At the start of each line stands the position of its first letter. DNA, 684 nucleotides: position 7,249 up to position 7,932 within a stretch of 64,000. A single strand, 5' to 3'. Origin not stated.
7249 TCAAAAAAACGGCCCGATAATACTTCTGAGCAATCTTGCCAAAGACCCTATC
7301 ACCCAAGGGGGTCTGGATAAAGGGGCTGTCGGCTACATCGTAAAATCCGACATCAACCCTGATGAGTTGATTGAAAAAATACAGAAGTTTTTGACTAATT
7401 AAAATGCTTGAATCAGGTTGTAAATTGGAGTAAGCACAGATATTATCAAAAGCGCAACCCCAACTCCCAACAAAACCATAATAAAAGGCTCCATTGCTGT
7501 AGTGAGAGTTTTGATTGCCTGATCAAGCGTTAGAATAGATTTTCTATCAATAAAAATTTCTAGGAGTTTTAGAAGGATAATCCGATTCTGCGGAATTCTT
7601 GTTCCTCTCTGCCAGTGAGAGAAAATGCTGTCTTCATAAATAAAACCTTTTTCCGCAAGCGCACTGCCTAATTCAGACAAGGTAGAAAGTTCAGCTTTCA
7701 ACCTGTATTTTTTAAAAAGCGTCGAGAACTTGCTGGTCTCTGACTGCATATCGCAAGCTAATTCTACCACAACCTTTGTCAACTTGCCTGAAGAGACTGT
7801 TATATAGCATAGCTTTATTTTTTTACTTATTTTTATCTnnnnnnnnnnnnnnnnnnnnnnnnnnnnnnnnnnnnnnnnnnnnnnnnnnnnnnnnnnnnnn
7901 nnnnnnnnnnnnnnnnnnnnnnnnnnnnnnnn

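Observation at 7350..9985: Cassette inserted exactly at the RR/pilC overlapping-stop junction, bracketed by ~177-bp perfect direct repeats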

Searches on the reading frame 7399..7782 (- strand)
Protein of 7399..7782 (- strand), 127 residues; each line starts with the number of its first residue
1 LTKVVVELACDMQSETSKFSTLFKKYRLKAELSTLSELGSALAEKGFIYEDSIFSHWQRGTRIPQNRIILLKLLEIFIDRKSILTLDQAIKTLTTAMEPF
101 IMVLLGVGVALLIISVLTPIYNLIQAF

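Call 4: search_protein_families(library=pfam, proteins=[window:7399-7782:-], max_evalue=0.1)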
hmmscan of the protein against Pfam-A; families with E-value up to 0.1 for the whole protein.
window:7399-7782:- (127 aa): 0 families

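Call 26: search_protein_families(library=ncbifam, proteins=[window:7399-7782:-], max_evalue=1)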
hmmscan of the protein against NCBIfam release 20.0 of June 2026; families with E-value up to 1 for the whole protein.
window:7399-7782:- (127 aa): 6 families
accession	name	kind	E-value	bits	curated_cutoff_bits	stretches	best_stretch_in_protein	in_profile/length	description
NF052607.1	T4PiliAsmPilCThrm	equivalog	6.1e-05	22.3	700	1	86-126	363-403/406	type IV pilus assembly protein PilC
NF052606.1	T4PiliAsmPilCMyx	equivalog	0.00024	20.1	700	1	86-126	377-417/419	type IV pilus assembly protein PilC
TIGR02120.1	GspF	equivalog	0.00033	20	424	1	86-125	360-399/401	type II secretion system inner membrane protein GspF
NF047826.1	T3SSXpsF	equivalog_domain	0.00033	19.5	650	1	87-126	364-403/405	type II secretion system protein XpsF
NF007861.0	PRK10573.1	equivalog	0.017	14.2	401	1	89-125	360-396/401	protein transport protein HofC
NF041012.2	T4P_ComGB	equivalog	0.19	11.1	240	1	83-125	290-332/332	competence type IV pilus assembly protein ComGB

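Call 27: search_protein_families(library=pfam, proteins=[window:7399-7782:-], max_evalue=10)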
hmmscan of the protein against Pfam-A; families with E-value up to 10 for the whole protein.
window:7399-7782:- (127 aa): 1 family
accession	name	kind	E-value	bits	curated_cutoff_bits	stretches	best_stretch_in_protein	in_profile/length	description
PF00482.28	T2SSF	-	0.14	12.5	25.2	1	87-119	93-125/125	Type II secretion system (T2SS), protein F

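Call 75: search_protein_families(library=pfam, alignment_id=A1, max_evalue=1)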
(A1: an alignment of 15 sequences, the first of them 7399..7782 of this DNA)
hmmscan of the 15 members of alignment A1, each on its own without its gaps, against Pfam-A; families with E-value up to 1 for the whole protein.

A. member 1, window:7399-7782:- (127 aa): 1 family
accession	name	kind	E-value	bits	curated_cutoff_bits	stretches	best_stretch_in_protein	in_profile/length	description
PF00482.28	T2SSF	-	0.14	12.5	25.2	1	87-119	93-125/125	Type II secretion system (T2SS), protein F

B. families by the number of members that match (of 15 scanned): 5 families
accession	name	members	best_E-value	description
PF13405.12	EF-hand_6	2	0.067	EF-hand domain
PF11890.14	DUF3410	2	0.089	Domain of unknown function (DUF3410)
PF25282.1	POTRA1_3_Toc75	1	0.036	Toc75-like, POTRA domain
PF00482.28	T2SSF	1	0.14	Type II secretion system (T2SS), protein F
PF07120.17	DUF1376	1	0.2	Protein of unknown function (DUF1376)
